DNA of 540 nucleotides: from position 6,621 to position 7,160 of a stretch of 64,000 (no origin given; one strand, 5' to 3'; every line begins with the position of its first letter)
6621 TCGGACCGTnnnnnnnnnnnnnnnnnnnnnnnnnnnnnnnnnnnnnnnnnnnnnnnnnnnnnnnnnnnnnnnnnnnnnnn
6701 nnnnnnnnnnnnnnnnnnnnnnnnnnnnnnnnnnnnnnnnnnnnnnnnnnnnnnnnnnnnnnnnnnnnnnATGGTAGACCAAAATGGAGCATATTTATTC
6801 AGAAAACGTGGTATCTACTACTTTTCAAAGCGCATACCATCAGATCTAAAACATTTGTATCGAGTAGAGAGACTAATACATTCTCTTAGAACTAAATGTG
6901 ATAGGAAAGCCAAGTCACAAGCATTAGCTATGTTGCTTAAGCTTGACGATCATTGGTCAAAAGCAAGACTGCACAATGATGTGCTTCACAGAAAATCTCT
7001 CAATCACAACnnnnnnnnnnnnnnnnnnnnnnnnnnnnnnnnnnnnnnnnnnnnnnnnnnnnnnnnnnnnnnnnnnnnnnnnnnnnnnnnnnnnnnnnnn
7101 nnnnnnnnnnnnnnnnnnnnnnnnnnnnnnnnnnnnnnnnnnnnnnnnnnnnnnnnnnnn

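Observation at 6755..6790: Tandem 12-mers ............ overlap the integrase SD/start codon and recur in every repeat arm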

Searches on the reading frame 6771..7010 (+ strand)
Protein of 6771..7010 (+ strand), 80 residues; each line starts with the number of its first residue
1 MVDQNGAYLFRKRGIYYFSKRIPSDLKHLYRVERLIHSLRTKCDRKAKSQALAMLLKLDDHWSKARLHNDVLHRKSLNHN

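Call 53: predict_structure(alignment_id=A2)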
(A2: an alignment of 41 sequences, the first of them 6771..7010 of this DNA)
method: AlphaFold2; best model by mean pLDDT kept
length: 80 residues; sequences in the alignment: 41
mean_pLDDT: 84.4   pTM: 0.65
mean pLDDT of the five models: 84.4, 84.1, 82.4, 81.5, 80.8
residues with pLDDT >= 90: 45; 70-90: 21; 50-70: 11; < 50: 3
segments of 3 or more residues with pLDDT < 50: none
pLDDT, mean of each block of 10 residues (from residue 1): 70 93 89 92 93 94 87 58
secondary structure, 60 per line:
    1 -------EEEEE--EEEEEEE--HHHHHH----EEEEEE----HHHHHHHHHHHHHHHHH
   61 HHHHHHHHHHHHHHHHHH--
elements in order: E8-12 E15-21 H24-29 E34-39 H44-78

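Call 55: fold_search(model_id=the predicted structure, library=pdb)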
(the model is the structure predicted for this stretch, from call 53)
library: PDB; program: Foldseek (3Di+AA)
matches with E <= 10: 258; with E <= 0.001: 0
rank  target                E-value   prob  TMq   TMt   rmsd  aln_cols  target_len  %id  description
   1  8bh3_D                8.9e-01  0.21  0.31  0.19   8.1        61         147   16  DNA-PK Ku80 mediated dimer bound to PAXX (released 2023-06-07)
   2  9cq3_H                9.5e-01  0.20  0.31  0.18   8.3        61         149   16  The gap-filling complex with Pol mu engaged in the NHEJ pathway (released 2025-04-23)
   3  8euy_3                1.0e+00  0.38  0.43  0.20  12.8        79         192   18  Ytm1 associated nascent 60S ribosome (-fkbp39) State 1A (released 2022-11-30)
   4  8eti_3                1.0e+00  0.25  0.34  0.16  14.1        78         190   13  Fkbp39 associated 60S nascent ribosome State 1 (released 2022-11-30)
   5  9kby_A                1.0e+00  0.25  0.34  0.06   4.5        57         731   16  Cryo-EM structure of DCL4-Hairpin RNA complex (released 2026-02-18)
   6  8esq_3                1.1e+00  0.66  0.49  0.27   3.3        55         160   20  Ytm1 associated nascent 60S ribosome State 2 (released 2022-11-30)
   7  8pjj_A                1.1e+00  0.13  0.30  0.05   6.1        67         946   16  Cryo-EM structure of MLE in complex with SL7UUC RNA and ADP (released 2023-11-22)
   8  3wtd_A                1.2e+00  0.18  0.32  0.21   8.1        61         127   16  Structure of PAXX (released 2015-01-21)
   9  4wsp                  1.2e+00  0.14  0.31  0.31   6.4        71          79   15  Racemic crystal structure of Rv1738 from Mycobacterium tuberculosis (Form-I) (released 2015-03-18)
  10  4khb_A                1.4e+00  0.28  0.36  0.28   4.6        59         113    8  Structure of the Spt16D Pob3N heterodimer (released 2013-05-29)
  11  9kev_D                1.4e+00  0.23  0.29  0.02   3.5        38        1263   13  Cryo-EM structure of Mycobacterium tuberculosis transcription activation complex with six PhoP molecules (composite ma (released 2025-03-05)
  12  3wtf_A                1.4e+00  0.16  0.32  0.21   8.1        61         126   16  Structure of PAXX (released 2015-01-21)
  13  6k7x_C                1.5e+00  0.47  0.32  0.10   2.4        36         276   25  Human MCU-EMRE complex (released 2020-09-09)
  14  8etj_3                1.5e+00  0.44  0.46  0.32   3.3        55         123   20  Fkbp39 associated 60S nascent ribosome State 2 (released 2022-11-30)
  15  4khb_C                1.5e+00  0.30  0.38  0.31   4.2        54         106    9  Structure of the Spt16D Pob3N heterodimer (released 2013-05-29)
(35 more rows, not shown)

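Call 59: search_solved_structures(query=A2, max_evalue=10, show_alignments=3)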
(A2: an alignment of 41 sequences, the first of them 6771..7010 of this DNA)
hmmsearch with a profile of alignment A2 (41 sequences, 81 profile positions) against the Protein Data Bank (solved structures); distinct sequences matched with E-value up to 10: 3.
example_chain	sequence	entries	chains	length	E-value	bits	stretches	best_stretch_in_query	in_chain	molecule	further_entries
7kso_A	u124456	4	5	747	0.17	15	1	15-70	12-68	Histone-lysine N-methyltransferase EZH1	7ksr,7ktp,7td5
8cwz_B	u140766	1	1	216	2.1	11.5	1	24-53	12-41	I432-1-X3 Chain B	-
8cus_B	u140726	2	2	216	2.2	11.4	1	24-53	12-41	I432-1(NaCl) Chain B | I432-1(Imd) Chain B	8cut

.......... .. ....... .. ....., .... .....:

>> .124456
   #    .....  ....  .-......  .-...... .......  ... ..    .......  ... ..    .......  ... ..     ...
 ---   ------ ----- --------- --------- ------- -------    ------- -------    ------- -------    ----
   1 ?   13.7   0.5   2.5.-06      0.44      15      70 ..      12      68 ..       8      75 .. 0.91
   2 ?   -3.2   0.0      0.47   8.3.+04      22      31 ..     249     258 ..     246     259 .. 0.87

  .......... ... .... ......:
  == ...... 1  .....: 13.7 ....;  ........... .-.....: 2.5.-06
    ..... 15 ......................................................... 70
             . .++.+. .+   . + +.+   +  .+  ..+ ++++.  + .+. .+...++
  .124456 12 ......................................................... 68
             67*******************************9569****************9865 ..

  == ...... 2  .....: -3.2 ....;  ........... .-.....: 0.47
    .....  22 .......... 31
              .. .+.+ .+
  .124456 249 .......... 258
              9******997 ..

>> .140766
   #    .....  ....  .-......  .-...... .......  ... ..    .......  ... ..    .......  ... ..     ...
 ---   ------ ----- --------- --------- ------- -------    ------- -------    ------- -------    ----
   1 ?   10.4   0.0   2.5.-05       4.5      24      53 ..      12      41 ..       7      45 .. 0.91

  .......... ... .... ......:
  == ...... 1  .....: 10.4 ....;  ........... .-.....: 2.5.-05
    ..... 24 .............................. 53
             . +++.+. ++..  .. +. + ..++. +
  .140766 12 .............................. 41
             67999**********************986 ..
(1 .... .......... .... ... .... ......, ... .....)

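Call 60: search_protein_families(library=pfam, alignment_id=A2, max_evalue=10)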
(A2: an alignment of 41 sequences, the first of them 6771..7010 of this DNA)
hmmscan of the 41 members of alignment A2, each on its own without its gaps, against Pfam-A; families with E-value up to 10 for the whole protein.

A. member 1, window:6771-7010:+ (80 aa): 1 family
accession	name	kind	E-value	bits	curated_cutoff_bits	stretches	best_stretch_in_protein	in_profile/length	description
PF20172.3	DUF6538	-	4.2e-17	62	27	1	8-66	1-59/60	Domain of unknown function (DUF6538)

B. families by the number of members that match (of 41 scanned): 11 families
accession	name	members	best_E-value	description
PF20172.3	DUF6538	41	3.4e-21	Domain of unknown function (DUF6538)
PF09981.14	DUF2218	4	0.0053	Uncharacterized protein conserved in bacteria (DUF2218)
PF22724.1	NCAB1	3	0.033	NACHT C-terminal Alpha/Beta 1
PF00072.30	Response_reg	2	0.043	Response regulator receiver domain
PF00483.29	NTP_transferase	2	0.05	Nucleotidyl transferase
PF23998.1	BTB_BTBDG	2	0.05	BTBDG BTB/POZ domain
PF24255.1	DUF7456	1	0.023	Family of unknown function (DUF7456)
PF06652.17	Methuselah_N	1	0.024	Methuselah N-terminus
PF05793.18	TFIIF_alpha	1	0.12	Transcription initiation factor IIF, alpha subunit (TFIIF-alpha)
PF21796.3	Cac1_C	1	0.15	Chromatin assembly factor 1 subunit Cac1, C-terminal domain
PF07840.17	FadR_C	1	0.17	FadR C-terminal domain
